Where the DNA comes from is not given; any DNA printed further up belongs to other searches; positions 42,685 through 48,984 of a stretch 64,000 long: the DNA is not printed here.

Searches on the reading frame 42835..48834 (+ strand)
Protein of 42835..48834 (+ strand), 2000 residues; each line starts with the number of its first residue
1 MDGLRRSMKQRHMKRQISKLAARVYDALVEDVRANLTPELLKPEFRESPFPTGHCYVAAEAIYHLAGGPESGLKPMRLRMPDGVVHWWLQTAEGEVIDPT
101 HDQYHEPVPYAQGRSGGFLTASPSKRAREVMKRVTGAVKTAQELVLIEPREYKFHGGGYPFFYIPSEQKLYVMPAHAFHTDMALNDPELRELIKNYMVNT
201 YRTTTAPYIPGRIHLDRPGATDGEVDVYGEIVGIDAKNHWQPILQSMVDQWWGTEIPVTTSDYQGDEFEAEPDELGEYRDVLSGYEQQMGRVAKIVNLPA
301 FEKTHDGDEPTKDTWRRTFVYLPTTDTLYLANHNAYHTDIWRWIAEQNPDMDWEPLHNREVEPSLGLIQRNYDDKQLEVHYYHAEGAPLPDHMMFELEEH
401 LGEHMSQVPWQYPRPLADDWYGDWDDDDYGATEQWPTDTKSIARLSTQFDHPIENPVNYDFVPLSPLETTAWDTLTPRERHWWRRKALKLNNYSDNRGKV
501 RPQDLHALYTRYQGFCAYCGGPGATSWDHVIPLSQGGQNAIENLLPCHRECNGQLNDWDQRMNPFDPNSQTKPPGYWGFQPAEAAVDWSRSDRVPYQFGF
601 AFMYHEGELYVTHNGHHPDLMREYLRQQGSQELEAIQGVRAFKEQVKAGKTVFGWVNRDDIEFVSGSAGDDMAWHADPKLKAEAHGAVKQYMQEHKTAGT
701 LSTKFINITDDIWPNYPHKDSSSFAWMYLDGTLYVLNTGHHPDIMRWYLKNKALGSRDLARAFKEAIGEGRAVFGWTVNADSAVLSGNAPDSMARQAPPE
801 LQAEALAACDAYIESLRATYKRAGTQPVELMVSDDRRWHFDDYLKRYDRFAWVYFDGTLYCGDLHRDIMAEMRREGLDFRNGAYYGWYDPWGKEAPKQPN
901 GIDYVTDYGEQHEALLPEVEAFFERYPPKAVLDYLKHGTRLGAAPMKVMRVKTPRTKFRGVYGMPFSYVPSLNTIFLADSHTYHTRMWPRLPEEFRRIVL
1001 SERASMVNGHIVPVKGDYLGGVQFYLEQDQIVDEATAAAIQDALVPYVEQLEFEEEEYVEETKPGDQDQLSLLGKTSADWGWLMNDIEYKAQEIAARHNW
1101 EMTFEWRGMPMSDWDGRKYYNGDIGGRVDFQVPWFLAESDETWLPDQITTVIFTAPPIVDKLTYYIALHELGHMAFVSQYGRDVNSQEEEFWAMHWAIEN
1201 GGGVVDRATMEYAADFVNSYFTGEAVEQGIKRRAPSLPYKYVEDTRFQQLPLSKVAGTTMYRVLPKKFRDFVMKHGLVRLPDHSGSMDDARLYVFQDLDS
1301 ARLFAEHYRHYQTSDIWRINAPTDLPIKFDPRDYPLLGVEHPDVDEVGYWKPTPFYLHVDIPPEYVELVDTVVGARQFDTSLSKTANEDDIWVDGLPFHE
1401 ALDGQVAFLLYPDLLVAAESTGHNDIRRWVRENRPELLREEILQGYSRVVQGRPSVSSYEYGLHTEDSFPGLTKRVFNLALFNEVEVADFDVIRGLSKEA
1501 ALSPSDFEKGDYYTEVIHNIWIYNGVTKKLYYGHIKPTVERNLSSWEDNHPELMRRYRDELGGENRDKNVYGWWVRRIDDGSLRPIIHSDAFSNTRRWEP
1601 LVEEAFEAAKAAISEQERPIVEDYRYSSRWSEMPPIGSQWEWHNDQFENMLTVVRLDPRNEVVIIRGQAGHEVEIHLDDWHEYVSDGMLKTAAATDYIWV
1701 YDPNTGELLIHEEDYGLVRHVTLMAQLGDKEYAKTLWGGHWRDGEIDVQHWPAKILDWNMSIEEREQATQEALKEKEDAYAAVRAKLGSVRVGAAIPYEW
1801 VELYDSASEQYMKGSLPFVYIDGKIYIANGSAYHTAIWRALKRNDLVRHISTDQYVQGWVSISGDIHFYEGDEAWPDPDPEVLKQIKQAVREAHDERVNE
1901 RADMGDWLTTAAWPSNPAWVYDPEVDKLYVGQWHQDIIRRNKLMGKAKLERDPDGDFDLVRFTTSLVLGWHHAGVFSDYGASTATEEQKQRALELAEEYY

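Call 17: search_dna_similar(query=window:42835-48834:+, collection=phages, mode=protein, max_rows=15)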
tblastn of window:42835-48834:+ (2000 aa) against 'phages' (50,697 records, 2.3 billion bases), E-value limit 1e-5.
Records with a match: 29; places in all: 29; records where one place covers at least 80% of the query: 0.
Best place of each record, by identity: <60% 29.
By first word of the organism name: Caulobacter 26; uncultured 2; Myxococcus 1.
By host as written in the record: Caulobacter vibrioides CB15 9; Caulobacter vibrioides 6; Caulobacter crescentus NA1000 6; Caulobacter crescentus 4; - 2; Caulobacter crescentus CB15 1; Myxococcus sp. 1.
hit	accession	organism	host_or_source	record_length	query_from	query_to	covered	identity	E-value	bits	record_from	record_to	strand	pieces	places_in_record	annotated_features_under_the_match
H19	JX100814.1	Caulobacter phage CcrRogue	Caulobacter vibrioides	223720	15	134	6%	48.1%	7e-17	94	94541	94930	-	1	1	hypothetical protein | putative T7-like Pol I DNA polymerase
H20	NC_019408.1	Caulobacter phage CcrRogue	Caulobacter vibrioides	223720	15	134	6%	48.1%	7e-17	94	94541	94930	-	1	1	hypothetical protein | DNA polymerase I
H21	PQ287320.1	Caulobacter phage BL57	Caulobacter vibrioides CB15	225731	24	145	6%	45.4%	6e-16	91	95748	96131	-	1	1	hypothetical protein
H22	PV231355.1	Caulobacter phage RBC11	Caulobacter vibrioides CB15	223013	32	147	6%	47.6%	5e-17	94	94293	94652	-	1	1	hypothetical protein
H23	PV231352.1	Caulobacter phage RBC63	Caulobacter vibrioides CB15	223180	32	147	6%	47.6%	5e-17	94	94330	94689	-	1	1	hypothetical protein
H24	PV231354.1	Caulobacter phage RBC8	Caulobacter vibrioides CB15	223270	32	147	6%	47.6%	5e-17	94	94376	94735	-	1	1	hypothetical protein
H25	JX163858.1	Caulobacter phage phiCbK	Caulobacter crescentus CB15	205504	32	145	6%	48.4%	5e-18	98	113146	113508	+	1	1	hypothetical protein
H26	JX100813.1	Caulobacter phage phiCbK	Caulobacter vibrioides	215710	32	145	6%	48.4%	5e-18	98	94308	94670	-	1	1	hypothetical protein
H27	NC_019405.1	Caulobacter phage phiCbK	Caulobacter vibrioides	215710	32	145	6%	48.4%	5e-18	98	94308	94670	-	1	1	hypothetical protein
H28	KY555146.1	Caulobacter phage Ccr32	Caulobacter crescentus NA1000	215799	32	145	6%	48.4%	5e-18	98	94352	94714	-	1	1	hypothetical protein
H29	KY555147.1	Caulobacter phage Ccr34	Caulobacter crescentus NA1000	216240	32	145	6%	48.4%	5e-18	98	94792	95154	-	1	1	hypothetical protein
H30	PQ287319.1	Caulobacter phage S2L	Caulobacter vibrioides CB15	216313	32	145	6%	48.4%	5e-18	98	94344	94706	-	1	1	hypothetical protein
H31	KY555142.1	Caulobacter phage Ccr10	Caulobacter crescentus NA1000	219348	32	145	6%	48.4%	6e-18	97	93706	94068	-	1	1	hypothetical protein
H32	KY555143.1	Caulobacter phage Ccr2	Caulobacter crescentus NA1000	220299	32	145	6%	48.4%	6e-18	97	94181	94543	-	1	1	hypothetical protein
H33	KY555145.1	Caulobacter phage Ccr29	Caulobacter crescentus NA1000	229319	32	145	6%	48.4%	6e-18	97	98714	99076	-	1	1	hypothetical protein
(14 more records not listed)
